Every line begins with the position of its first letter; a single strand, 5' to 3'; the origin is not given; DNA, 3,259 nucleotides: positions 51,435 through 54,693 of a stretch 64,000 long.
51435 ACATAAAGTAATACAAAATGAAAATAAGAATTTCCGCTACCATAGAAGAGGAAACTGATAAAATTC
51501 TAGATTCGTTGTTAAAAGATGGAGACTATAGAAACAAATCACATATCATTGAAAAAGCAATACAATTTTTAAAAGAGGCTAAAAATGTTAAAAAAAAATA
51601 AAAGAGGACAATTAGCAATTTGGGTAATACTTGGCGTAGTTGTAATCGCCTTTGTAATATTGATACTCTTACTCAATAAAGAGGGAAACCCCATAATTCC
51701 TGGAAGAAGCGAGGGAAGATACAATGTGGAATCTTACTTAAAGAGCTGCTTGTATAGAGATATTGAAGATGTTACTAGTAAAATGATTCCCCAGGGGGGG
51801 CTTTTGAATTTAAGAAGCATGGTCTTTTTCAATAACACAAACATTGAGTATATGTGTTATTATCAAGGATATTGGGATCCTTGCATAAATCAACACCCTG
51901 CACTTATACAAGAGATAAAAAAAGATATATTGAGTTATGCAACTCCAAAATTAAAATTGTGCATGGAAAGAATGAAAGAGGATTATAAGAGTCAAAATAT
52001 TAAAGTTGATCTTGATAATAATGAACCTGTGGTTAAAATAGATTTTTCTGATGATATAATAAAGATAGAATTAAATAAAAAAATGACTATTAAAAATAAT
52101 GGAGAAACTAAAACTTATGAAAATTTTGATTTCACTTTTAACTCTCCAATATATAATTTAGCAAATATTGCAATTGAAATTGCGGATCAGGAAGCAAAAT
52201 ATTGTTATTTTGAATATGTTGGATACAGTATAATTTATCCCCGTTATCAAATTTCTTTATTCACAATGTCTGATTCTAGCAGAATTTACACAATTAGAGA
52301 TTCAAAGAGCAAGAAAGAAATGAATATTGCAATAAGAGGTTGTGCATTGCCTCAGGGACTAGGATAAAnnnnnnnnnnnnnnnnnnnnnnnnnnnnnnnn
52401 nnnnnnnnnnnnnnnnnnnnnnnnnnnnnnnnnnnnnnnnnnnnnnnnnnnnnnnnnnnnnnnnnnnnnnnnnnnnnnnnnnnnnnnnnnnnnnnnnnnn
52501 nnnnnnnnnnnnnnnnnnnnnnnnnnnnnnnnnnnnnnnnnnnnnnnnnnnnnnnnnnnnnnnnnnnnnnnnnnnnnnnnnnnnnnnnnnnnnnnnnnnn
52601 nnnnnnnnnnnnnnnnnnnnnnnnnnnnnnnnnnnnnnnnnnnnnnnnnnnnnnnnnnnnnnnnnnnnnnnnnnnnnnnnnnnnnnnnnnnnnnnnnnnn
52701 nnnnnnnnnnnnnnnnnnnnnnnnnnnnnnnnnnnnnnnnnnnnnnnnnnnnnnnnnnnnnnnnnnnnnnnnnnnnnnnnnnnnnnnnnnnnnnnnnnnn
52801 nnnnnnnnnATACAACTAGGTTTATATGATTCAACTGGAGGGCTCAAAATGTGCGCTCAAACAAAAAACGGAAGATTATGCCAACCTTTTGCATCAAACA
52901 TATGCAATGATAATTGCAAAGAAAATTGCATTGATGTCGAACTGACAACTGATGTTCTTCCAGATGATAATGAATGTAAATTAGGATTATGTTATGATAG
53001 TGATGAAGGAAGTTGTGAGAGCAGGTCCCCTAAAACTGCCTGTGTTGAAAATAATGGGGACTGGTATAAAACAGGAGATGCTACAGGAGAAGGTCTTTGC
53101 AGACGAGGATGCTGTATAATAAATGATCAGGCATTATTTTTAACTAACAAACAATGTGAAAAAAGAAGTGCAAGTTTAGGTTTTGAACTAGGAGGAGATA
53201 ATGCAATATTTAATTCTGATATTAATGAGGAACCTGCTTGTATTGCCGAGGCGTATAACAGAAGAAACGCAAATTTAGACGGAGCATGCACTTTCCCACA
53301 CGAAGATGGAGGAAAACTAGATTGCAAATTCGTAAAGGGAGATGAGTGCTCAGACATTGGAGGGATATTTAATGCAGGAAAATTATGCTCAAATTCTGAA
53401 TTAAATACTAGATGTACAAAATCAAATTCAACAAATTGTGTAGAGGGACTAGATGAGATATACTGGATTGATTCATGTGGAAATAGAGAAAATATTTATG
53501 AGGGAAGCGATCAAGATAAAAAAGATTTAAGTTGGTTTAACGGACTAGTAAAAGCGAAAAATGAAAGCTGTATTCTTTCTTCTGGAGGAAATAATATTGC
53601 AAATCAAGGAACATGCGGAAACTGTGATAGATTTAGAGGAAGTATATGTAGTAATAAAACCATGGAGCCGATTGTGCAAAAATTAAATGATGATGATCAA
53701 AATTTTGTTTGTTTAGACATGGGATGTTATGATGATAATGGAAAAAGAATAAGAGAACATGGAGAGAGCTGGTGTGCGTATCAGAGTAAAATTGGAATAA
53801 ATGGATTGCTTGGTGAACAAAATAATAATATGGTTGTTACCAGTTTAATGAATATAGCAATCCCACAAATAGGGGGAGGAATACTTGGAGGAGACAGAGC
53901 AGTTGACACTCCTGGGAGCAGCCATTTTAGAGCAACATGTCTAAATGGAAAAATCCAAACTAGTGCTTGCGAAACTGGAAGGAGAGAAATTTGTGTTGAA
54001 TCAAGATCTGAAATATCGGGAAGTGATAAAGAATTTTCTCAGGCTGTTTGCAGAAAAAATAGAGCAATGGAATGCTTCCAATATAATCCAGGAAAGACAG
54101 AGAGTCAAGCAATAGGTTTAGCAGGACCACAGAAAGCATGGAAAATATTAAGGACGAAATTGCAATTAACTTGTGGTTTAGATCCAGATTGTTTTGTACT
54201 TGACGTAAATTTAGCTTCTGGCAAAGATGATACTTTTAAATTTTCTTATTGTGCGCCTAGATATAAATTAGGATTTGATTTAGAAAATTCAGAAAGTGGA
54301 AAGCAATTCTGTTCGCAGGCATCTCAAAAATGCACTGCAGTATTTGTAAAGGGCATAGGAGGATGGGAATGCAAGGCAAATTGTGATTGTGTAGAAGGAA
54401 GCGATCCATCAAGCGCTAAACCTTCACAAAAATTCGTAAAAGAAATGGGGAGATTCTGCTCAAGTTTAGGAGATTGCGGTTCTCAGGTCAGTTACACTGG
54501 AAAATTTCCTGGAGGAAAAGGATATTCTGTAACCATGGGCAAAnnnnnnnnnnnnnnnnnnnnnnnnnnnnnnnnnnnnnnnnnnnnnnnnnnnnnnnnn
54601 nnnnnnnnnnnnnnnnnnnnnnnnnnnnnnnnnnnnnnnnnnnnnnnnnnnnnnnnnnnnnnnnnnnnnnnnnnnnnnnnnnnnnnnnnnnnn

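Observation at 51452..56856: RHH regulator, pilin-like protein and a 1495-aa Cys-rich giant with an internal glycine-zipper-like four-helix membrane block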

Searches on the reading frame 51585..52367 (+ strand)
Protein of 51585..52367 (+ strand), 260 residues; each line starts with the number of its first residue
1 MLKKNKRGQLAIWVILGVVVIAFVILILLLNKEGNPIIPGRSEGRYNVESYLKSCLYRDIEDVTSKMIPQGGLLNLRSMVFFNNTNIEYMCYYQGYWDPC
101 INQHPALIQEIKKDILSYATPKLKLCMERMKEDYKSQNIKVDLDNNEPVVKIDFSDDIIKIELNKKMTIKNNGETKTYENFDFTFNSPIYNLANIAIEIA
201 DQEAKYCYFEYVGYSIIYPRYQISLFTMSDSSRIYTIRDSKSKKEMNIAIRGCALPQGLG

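Call 3: search_protein_families(library=pfam, proteins=[window:51585-52367:+], max_evalue=0.1)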
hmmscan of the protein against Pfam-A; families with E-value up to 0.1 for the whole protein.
window:51585-52367:+ (260 aa): 1 family
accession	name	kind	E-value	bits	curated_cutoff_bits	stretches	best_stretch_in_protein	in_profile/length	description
PF15183.11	MRAP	-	0.068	13.6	27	0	10-53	40-82/89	Melanocortin-2 receptor accessory protein family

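Call 4: search_protein_families(library=ncbifam, proteins=[window:51585-52367:+], max_evalue=0.1)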
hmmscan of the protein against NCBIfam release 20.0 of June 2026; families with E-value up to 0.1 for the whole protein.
window:51585-52367:+ (260 aa): 0 families

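Call 19: find_homologous_proteins(query=window:51585-52364:+)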
Query window:51585-52364:+ (260 aa): 148 proteins with E <= 0.001 among 624 candidates; the best 120 are listed.
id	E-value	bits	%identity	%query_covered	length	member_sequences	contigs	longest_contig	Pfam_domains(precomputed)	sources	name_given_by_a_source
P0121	3.6e-171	585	100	100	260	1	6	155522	-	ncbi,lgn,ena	-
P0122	2.7e-131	454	77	98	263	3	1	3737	-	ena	-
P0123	7.7e-92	325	54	100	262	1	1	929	-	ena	-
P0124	5.0e-91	322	55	100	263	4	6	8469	-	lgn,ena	-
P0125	5.7e-88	312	53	98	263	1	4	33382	-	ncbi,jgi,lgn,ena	-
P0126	6.4e-87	309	54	100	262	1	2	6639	-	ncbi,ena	-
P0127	7.0e-79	282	53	91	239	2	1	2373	-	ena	-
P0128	5.5e-78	280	45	98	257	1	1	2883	-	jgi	jgi:hypothetical protein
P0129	1.7e-77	278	48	98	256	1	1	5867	-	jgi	jgi:hypothetical protein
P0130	8.7e-77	276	49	98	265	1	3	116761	-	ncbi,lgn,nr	ncbi:hypothetical protein HYV50_05400 [Candidatus Pacearchaeota archaeon]|nr:hypothetical protein [C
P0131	4.2e-73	264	43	97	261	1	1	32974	-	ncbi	-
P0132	2.4e-72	261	45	99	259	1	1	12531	-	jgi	jgi:hypothetical protein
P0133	1.3e-71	259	45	98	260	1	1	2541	-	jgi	jgi:hypothetical protein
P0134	2.5e-70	254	46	98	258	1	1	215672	-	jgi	jgi:hypothetical protein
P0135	3.2e-69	251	43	98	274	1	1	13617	-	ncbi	-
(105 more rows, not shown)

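Call 27: search_solved_structures(query=A2, max_evalue=5, show_alignments=2)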
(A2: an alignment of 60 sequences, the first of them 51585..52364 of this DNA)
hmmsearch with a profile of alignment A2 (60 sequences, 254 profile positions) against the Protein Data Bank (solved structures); distinct sequences matched with E-value up to 5: 1.
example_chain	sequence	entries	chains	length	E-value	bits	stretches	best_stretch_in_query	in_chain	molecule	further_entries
8i8b_H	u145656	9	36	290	0.43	13.1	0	143-199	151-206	Occlusion-derived virus envelope/capsid protein | Occlusion-derived virus envelope protein E27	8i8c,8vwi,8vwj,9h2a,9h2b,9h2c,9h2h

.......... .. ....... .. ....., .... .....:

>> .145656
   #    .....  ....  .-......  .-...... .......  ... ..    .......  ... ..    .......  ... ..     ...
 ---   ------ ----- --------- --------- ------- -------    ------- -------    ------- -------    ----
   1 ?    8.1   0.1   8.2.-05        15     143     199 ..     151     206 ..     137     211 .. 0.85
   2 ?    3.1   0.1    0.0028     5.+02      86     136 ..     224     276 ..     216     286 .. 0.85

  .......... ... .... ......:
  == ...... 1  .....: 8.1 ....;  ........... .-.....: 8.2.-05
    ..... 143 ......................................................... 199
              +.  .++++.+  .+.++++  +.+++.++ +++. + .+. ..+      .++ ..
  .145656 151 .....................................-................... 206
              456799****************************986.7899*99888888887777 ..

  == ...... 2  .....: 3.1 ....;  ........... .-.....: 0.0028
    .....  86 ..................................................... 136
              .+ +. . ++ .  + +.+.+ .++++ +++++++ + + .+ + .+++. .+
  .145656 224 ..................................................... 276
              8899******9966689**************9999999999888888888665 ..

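Call 32: predict_structure(alignment_id=A2)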
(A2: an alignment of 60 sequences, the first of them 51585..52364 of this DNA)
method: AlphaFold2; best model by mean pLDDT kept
length: 260 residues; sequences in the alignment: 60
mean_pLDDT: 90.5   pTM: 0.79
mean pLDDT of the five models: 90.5, 89.9, 89.5, 89.3, 88.6
residues with pLDDT >= 90: 202; 70-90: 32; 50-70: 15; < 50: 11
segments of 3 or more residues with pLDDT < 50: 34-37, 39-43
pLDDT, mean of each block of 10 residues (from residue 1): 65 92 92 53 70 96 98 98 98 88 97 98 97 96 97 98 98 95 98 97 83 86 95 96 98 74
secondary structure, 60 per line:
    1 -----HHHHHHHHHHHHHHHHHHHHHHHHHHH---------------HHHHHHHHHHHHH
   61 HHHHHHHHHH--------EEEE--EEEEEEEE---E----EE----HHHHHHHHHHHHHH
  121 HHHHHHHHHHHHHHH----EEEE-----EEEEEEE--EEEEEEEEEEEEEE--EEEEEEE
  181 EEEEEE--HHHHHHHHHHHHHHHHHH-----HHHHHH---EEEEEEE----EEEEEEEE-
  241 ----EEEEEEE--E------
elements in order: H6-32 H48-70 E79-82 E85-92 H107-135 E140-143 E149-155 E158-171 E174-186 H189-206 H212-217 E221-227 E232-239 E245-251

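Call 35: fold_search(model_id=the predicted structure, library=pdb)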
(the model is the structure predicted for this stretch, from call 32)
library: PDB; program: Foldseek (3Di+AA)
matches with E <= 10: 1481; with E <= 0.001: 0
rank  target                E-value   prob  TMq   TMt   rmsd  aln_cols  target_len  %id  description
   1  7oha_M                1.2e-02  0.51  0.13  0.25  16.9       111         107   13  nucleosome with TBP and TFIIA bound at SHL +2 (released 2021-07-28)
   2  6y2q_A                1.8e-02  0.30  0.12  0.10  19.1       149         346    9  Escherichia coli RnlA endoribonuclease (released 2021-05-12)
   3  1nh2_D                1.9e-02  0.72  0.12  0.24  12.2        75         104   13  Crystal structure of a yeast TFIIA/TBP/DNA complex (released 2003-10-21)
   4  6g88_A                2.2e-02  0.28  0.14  0.07  20.3       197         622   11  Crystal structure of Enterococcus Faecium D63r Penicillin-Binding protein 5 (PBP5fm) (released 2019-04-24)
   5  9kby_A                2.3e-02  0.60  0.11  0.05  20.4        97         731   10  Cryo-EM structure of DCL4-Hairpin RNA complex (released 2026-02-18)
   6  7o4i_V                4.4e-02  0.54  0.12  0.25  12.6        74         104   11  Yeast RNA polymerase II transcription pre-initiation complex with initial transcription bubble (released 2021-06-16)
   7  8bjm_B                4.4e-02  0.23  0.14  0.19  17.2       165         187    9  Human full length RAD52 undecamer. (released 2023-11-15)
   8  6y2r_B                4.4e-02  0.20  0.12  0.09  19.2       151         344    8  Escherichia coli R255A RnlA endoribonuclease (single alanine mutant of RnlA) (released 2021-05-12)
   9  6g0k_A                4.9e-02  0.28  0.13  0.06  20.5       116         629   16  Crystal structure of Enterococcus faecium D63r Penicillin-Binding protein 5 (PBP5fm) (released 2019-04-10)
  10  7uio_An               4.9e-02  0.07  0.11  0.04  27.6       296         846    9  Mediator-PIC Early (Composite Model) (released 2023-03-01)
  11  6p77_A                6.1e-02  0.18  0.13  0.20  17.2       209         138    7  2.5 Angstrom structure of Caci_6494 from Catenulispora Acidiphila (released 2020-06-17)
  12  6g0k_C                6.9e-02  0.33  0.16  0.08  19.6       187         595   10  Crystal structure of Enterococcus faecium D63r Penicillin-Binding protein 5 (PBP5fm) (released 2019-04-10)
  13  5jrb_A                6.9e-02  0.18  0.14  0.18  17.4       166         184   10  Rad52(1-212) K102A/K133A/E202A mutant (released 2016-08-10)
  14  5lt2_D                6.9e-02  0.05  0.11  0.10  19.6       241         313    9  nucleotide-free kinesin-1 motor domain, P1 crystal form (released 2017-03-01)
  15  5lt4_D                7.3e-02  0.05  0.11  0.10  20.1       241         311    9  nucleotide-free kinesin-1 motor domain T92V mutant, P1 crystal form (released 2017-03-01)
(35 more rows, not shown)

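Call 37: list_cluster_members(proteins=[P0121, P0001, P0002])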
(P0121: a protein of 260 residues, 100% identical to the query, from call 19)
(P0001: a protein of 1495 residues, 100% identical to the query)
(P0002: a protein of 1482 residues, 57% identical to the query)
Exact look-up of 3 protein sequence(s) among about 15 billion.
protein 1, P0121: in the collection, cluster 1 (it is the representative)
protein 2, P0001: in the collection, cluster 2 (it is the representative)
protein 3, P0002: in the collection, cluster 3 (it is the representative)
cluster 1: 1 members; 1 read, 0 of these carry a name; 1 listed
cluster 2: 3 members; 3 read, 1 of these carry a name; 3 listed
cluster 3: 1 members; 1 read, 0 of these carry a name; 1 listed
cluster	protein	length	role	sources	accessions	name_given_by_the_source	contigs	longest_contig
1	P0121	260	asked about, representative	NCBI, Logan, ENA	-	-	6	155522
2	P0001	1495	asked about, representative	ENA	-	-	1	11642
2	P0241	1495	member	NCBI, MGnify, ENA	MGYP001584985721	CR=1 FL=1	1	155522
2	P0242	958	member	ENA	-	-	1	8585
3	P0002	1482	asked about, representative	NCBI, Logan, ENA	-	-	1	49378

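Call 66: search_protein_families(library=pfam, alignment_id=A2, max_evalue=0.1)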
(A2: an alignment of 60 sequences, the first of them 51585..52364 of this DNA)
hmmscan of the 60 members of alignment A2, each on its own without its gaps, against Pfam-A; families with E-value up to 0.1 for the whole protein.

A. member 1, window:51585-52364:+ (260 aa): 1 family
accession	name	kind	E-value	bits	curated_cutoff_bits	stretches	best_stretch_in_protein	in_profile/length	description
PF15183.11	MRAP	-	0.068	13.6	27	0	10-53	40-82/89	Melanocortin-2 receptor accessory protein family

B. families by the number of members that match (of 60 scanned): 35 families (the first 25 are shown)
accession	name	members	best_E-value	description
PF00003.28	7tm_3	4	0.0042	7 transmembrane sweet-taste receptor of 3 GCPR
PF12911.12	OppC_N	2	0.027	N-terminal TM domain of oligopeptide transport permease C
PF21004.2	MCEL_GT_NTPase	2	0.029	mRNA capping enzyme catalytic subunit, GTase, NTPase domain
PF03506.19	Flu_C_NS1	1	9.8e-05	Influenza C non-structural protein (NS1)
PF00808.29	CBFD_NFYB_HMF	1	0.004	Histone-like transcription factor (CBF/NF-Y) and archaeal histone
PF23696.1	YneP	1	0.0074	YneP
PF22355.1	tRNA_int_end_N3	1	0.0075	tRNA-splicing endonuclease subunit NEQ261 N-terminal domain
PF20297.4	MSSS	1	0.0082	MutS2 and Smr-associated SH3 domain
PF09938.14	DUF2170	1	0.0085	Uncharacterized protein conserved in bacteria (DUF2170)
PF10083.14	DUF2321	1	0.009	Uncharacterized protein conserved in bacteria (DUF2321)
PF07942.18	CARME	1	0.012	Carnosine N-methyltransferase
PF23529.1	Microp_apicomplexa_16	1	0.014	Apicomplexa microprotein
PF06143.16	Baculo_11_kDa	1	0.02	Baculovirus 11 kDa family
PF14899.11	DUF4492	1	0.02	Domain of unknown function (DUF4492)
PF00895.25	ATP-synt_8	1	0.027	ATP synthase protein 8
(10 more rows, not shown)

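Call 90: search_protein_families(library=phrogs, proteins=[window:51585-52364:+], max_evalue=0.01)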
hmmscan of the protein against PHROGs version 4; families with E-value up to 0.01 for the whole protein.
window:51585-52364:+ (260 aa): 0 families

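Call 91: search_protein_families(library=padloc, proteins=[window:51585-52364:+], max_evalue=0.01)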
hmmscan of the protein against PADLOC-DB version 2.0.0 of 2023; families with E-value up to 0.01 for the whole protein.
window:51585-52364:+ (260 aa): 0 families

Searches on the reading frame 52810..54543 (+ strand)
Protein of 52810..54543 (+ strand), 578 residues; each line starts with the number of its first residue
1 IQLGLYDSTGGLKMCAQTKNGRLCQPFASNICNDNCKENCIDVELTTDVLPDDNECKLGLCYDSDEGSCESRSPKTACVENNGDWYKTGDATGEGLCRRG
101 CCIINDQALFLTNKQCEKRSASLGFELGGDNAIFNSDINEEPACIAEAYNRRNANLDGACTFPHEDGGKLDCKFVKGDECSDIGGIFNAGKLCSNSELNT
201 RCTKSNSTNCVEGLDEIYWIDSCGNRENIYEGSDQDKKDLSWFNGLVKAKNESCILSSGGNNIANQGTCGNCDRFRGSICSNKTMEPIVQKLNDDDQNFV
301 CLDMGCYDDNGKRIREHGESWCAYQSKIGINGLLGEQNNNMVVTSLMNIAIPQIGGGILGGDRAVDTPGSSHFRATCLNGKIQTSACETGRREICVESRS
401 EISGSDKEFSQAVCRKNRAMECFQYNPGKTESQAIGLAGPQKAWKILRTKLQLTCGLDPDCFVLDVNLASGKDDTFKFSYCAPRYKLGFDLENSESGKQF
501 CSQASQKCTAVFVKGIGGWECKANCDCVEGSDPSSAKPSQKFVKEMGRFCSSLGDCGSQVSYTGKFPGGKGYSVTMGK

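Call 82: search_protein_representatives(protein=window:52810-54543:+)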
Query: 578 residues. Proteins with E-value up to 0.001 (for the whole library): 974; up to 1e-10: 777; up to 1e-30: 374. The best 150 are listed.
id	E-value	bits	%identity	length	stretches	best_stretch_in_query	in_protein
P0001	0.0e+00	1343.1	100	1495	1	1-578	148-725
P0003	7.1e-212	721.6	58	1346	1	12-577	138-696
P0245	4.2e-157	540.7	51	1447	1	3-577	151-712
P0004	1.4e-155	535.6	52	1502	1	14-572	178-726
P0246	2.8e-155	534.7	51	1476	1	4-577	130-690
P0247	4.5e-152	524.1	51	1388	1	4-577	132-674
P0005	1.7e-150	518.9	52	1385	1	4-574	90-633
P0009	1.3e-148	512.7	52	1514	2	9-400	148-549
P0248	1.4e-143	496.1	48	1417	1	5-576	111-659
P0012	5.0e-142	490.9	48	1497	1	13-568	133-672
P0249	1.1e-134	466.6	48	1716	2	4-489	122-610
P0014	4.1e-133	461.5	49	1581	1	5-575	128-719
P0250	8.8e-132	457.1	49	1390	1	6-573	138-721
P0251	4.1e-131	454.9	48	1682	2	14-404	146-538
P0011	2.6e-129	448.9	55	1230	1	129-574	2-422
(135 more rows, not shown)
